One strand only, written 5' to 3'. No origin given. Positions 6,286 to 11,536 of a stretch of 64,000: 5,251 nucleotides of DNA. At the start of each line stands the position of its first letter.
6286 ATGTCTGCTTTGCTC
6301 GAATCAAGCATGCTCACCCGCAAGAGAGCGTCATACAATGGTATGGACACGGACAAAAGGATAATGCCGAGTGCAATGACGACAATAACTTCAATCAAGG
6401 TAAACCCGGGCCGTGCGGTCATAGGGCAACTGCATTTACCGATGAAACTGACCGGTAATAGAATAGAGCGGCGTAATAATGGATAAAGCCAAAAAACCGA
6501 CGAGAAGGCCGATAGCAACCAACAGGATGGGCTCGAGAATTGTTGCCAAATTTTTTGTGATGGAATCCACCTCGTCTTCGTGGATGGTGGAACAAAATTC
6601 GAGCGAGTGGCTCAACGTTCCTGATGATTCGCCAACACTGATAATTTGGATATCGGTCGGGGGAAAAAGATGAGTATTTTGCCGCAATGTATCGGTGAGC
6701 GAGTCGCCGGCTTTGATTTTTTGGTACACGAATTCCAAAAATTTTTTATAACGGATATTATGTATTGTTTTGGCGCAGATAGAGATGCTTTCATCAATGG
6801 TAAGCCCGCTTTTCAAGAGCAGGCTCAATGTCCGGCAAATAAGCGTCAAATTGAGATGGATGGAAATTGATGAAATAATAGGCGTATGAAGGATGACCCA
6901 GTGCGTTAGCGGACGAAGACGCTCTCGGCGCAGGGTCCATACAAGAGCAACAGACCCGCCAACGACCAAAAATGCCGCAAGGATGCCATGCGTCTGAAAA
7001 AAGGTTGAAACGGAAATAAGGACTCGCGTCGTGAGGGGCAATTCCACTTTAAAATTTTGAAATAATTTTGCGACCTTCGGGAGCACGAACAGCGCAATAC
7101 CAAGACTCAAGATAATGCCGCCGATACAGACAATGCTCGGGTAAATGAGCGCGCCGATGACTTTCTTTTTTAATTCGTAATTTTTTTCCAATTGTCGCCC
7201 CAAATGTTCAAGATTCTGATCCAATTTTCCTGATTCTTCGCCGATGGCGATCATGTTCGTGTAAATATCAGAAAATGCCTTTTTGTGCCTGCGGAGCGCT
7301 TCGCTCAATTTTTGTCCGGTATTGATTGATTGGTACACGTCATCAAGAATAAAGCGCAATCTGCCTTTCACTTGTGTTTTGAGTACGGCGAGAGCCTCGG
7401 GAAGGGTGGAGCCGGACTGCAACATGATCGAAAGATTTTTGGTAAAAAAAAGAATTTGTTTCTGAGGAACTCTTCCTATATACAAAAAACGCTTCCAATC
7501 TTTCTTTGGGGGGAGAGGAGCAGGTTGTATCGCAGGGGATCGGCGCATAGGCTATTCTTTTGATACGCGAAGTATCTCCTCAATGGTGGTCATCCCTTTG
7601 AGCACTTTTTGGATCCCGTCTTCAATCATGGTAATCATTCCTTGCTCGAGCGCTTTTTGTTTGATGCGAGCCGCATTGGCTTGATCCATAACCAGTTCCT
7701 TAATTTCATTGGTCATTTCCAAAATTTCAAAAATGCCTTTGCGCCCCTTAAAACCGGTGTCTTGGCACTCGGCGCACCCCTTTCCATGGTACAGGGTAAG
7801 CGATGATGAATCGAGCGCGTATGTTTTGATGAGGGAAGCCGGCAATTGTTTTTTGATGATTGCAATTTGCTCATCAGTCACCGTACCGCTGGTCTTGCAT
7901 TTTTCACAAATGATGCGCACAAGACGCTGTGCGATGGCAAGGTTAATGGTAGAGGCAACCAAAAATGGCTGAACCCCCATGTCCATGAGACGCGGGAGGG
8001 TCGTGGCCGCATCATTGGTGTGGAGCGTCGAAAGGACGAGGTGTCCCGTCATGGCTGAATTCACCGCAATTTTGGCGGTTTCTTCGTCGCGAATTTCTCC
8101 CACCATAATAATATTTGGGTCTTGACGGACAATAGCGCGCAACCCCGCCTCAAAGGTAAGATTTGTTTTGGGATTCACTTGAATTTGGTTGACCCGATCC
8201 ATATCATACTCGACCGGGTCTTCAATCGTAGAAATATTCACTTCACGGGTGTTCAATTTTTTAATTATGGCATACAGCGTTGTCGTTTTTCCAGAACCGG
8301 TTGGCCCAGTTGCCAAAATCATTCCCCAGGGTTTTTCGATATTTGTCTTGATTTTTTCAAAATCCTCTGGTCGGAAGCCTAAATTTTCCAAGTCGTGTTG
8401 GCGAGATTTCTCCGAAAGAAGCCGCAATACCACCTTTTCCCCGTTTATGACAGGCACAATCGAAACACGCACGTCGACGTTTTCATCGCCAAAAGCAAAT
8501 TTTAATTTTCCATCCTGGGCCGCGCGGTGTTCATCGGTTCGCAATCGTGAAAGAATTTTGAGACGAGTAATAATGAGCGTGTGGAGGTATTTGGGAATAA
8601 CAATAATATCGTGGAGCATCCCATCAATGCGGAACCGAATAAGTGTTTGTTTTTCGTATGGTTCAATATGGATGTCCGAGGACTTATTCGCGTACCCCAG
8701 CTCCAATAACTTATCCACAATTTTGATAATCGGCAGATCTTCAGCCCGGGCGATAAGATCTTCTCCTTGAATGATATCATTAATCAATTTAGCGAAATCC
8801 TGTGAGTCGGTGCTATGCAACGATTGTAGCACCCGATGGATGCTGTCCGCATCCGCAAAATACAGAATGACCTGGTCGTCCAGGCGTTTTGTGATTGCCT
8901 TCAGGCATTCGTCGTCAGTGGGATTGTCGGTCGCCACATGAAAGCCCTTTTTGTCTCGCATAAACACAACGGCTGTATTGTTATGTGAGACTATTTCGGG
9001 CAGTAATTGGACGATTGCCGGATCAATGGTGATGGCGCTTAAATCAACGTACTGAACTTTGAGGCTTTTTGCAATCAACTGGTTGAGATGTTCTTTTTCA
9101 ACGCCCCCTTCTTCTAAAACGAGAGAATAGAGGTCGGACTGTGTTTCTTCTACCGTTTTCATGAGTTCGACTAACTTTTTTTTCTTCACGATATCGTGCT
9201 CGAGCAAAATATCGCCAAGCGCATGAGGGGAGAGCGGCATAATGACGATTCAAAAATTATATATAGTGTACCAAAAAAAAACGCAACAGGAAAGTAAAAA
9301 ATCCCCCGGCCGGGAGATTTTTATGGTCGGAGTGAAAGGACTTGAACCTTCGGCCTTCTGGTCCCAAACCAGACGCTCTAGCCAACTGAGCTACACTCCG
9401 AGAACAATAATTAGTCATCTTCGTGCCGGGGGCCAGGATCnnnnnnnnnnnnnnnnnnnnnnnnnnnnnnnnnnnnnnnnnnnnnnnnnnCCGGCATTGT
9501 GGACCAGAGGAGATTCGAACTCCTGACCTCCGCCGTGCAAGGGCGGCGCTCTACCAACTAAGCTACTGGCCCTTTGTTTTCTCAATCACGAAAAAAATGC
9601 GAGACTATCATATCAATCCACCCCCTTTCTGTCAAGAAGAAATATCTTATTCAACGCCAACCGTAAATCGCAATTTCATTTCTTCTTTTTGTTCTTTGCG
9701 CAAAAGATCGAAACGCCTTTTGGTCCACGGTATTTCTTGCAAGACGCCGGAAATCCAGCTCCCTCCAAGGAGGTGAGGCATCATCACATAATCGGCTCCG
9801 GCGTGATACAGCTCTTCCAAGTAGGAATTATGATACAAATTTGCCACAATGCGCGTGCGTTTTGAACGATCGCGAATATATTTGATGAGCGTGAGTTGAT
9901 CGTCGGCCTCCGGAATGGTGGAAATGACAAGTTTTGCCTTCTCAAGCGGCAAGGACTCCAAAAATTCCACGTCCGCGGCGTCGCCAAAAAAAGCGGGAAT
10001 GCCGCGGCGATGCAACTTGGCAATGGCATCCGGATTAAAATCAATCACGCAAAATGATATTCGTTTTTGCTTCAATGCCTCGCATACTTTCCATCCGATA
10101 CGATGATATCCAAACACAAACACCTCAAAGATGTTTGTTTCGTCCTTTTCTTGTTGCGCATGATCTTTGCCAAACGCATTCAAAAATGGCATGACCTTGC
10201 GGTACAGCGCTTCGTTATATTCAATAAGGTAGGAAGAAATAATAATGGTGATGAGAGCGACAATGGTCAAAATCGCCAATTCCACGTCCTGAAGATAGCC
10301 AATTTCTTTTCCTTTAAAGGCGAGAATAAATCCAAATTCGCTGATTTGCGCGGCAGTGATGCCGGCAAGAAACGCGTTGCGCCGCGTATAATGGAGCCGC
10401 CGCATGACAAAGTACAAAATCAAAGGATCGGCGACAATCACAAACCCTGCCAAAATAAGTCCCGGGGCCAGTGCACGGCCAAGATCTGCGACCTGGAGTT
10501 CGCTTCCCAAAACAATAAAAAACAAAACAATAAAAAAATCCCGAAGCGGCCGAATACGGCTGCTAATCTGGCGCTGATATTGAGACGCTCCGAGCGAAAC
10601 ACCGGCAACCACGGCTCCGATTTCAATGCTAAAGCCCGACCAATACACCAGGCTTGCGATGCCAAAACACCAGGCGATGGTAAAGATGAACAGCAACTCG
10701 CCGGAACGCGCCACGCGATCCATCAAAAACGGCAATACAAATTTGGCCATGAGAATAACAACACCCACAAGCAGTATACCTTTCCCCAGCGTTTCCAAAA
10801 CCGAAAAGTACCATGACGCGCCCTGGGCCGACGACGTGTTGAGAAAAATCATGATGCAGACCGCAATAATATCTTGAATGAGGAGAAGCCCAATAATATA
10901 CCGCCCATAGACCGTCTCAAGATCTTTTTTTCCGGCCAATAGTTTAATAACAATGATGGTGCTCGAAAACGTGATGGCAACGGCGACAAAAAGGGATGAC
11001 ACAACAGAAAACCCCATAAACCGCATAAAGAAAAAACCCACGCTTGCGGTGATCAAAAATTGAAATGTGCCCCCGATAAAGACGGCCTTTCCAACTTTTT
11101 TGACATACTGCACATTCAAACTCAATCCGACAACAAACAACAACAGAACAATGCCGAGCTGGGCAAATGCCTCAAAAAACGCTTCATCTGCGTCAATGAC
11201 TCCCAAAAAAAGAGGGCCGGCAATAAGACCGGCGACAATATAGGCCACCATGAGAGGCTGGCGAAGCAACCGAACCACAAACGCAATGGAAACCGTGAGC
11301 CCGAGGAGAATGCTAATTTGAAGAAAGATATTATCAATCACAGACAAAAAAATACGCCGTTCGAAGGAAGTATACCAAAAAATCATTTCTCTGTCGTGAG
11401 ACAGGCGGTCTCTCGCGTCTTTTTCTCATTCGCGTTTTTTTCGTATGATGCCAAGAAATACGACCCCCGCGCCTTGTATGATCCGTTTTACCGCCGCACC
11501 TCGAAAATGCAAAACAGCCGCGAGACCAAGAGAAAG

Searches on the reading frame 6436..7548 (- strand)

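Call 68: search_protein_families(library=pfam, proteins=[window:6436-7548:-], max_evalue=0.001)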
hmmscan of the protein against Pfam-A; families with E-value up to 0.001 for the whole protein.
window:6436-7548:- (370 aa): 1 family
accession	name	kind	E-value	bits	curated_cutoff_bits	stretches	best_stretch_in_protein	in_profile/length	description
PF00482.28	T2SSF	-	1.8e-56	189.9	25.2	2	35-157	1-125/125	Type II secretion system (T2SS), protein F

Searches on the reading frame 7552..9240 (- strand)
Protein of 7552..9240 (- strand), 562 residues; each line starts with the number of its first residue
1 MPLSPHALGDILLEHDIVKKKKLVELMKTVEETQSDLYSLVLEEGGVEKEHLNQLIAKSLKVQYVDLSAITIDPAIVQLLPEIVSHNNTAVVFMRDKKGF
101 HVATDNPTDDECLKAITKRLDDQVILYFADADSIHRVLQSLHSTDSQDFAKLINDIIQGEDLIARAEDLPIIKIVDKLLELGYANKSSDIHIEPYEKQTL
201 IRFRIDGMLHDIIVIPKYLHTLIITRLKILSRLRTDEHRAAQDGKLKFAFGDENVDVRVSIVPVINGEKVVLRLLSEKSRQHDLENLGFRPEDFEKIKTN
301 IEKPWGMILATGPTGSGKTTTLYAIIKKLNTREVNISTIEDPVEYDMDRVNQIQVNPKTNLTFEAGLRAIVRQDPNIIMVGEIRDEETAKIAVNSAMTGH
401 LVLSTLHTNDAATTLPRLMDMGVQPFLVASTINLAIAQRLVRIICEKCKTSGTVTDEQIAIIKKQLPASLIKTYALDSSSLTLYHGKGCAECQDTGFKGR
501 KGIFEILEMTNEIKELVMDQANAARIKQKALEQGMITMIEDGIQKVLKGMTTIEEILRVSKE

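Call 54: search_protein_families(library=pfam, proteins=[window:7552-9240:-], max_evalue=0.001)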
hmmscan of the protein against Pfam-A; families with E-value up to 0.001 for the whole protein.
window:7552-9240:- (562 aa): 4 families
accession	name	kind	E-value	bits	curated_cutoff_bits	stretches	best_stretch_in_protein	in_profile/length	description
PF00437.27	T2SSE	-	2e-129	431.9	24.9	1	166-558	3-370/370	Type II/IV secretion system protein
PF05157.20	MshEN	-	3.3e-08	33.9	23.1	1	61-145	2-87/90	MshEN domain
PF25199.1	nSTAND_NTPase5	-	2.1e-05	24.8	34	1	302-356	38-93/145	Novel STAND NTPase 5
PF13401.12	AAA_22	-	0.00028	21.7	27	0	306-344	6-44/130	AAA domain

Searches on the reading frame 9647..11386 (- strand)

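Call 54: search_protein_families(library=pfam, proteins=[window:9647-11386:-], max_evalue=0.001)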
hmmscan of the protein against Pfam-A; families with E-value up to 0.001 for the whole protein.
window:9647-11386:- (579 aa): 2 families
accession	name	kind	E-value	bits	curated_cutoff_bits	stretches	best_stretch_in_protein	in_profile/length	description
PF00999.27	Na_H_Exchanger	-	1e-53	183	26.2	1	30-384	4-365/375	Sodium/hydrogen exchanger, transmembrane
PF02254.24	TrkA_N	-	1.1e-22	81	23.8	1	422-537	1-116/116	TrkA-N domain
